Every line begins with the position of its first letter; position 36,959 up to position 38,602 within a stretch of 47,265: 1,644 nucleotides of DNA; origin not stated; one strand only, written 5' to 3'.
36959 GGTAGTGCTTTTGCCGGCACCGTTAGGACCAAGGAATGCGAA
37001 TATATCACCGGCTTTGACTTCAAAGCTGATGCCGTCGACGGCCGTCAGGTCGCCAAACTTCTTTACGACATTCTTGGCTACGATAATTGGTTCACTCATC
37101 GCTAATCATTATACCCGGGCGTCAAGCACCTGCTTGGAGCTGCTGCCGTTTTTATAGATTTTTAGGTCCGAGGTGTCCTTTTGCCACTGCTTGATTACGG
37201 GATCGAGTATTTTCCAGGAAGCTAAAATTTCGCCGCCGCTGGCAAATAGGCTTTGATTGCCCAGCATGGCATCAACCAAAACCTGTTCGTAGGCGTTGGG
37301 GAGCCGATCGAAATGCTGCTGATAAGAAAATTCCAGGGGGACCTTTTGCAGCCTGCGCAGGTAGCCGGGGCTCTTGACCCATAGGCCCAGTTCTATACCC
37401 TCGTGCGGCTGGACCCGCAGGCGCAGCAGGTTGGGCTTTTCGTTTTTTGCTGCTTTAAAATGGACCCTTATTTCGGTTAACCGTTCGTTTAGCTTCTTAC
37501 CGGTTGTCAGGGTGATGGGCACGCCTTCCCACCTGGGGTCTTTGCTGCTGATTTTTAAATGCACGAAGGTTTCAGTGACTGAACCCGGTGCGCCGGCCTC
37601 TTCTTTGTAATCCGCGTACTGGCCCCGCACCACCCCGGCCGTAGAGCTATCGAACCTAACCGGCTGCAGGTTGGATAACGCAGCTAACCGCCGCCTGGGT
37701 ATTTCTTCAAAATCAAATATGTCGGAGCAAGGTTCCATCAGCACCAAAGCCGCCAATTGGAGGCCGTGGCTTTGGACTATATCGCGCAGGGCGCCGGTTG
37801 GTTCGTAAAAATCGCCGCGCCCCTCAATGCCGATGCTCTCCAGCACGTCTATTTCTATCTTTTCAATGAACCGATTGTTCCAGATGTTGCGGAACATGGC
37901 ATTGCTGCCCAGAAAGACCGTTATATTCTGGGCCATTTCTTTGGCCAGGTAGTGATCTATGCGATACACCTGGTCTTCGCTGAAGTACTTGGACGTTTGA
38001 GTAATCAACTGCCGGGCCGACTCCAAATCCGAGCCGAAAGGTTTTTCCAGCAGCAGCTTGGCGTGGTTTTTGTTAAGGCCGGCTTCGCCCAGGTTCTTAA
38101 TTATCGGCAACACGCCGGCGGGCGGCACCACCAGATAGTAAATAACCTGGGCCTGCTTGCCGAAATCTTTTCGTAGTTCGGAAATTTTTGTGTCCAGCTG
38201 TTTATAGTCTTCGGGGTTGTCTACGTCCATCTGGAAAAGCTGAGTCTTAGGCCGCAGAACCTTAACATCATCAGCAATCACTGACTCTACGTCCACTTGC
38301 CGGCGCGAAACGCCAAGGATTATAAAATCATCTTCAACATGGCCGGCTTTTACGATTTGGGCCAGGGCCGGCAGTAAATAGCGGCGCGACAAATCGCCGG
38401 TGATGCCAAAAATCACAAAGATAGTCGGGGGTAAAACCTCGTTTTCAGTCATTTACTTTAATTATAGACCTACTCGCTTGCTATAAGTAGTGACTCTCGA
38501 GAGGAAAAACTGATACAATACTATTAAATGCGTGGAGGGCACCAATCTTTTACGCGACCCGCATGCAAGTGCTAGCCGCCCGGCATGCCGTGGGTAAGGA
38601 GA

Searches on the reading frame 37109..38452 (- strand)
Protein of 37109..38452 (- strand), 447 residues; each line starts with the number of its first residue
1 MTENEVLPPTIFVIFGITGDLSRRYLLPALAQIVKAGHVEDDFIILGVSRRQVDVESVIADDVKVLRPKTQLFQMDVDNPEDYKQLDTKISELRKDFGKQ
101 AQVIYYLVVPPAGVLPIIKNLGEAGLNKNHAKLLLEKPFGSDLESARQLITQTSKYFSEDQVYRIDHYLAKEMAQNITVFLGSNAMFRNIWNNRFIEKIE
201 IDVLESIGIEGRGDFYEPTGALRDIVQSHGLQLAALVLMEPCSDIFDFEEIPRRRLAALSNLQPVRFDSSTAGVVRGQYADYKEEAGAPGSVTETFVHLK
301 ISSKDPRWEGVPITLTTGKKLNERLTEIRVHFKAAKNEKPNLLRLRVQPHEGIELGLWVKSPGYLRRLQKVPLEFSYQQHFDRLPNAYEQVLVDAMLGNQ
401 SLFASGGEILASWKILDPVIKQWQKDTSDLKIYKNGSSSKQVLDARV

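Call 18: search_protein_families(library=ncbifam, proteins=[window:37109-38452:-], max_evalue=0.00001)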
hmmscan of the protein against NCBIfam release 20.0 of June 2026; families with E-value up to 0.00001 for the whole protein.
window:37109-38452:- (447 aa): 3 families
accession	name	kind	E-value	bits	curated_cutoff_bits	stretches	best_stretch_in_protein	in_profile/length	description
TIGR00871.1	zwf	equivalog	4.2e-118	395.1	400.6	1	9-441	2-470/486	glucose-6-phosphate dehydrogenase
NF009492.0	PRK12853.1-3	equivalog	3.4e-87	293.4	428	1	8-438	8-455/472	glucose-6-phosphate dehydrogenase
NF004331.0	PRK05722.2-1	equivalog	1.7e-52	179.1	622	1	12-435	6-411/425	glucose-6-phosphate dehydrogenase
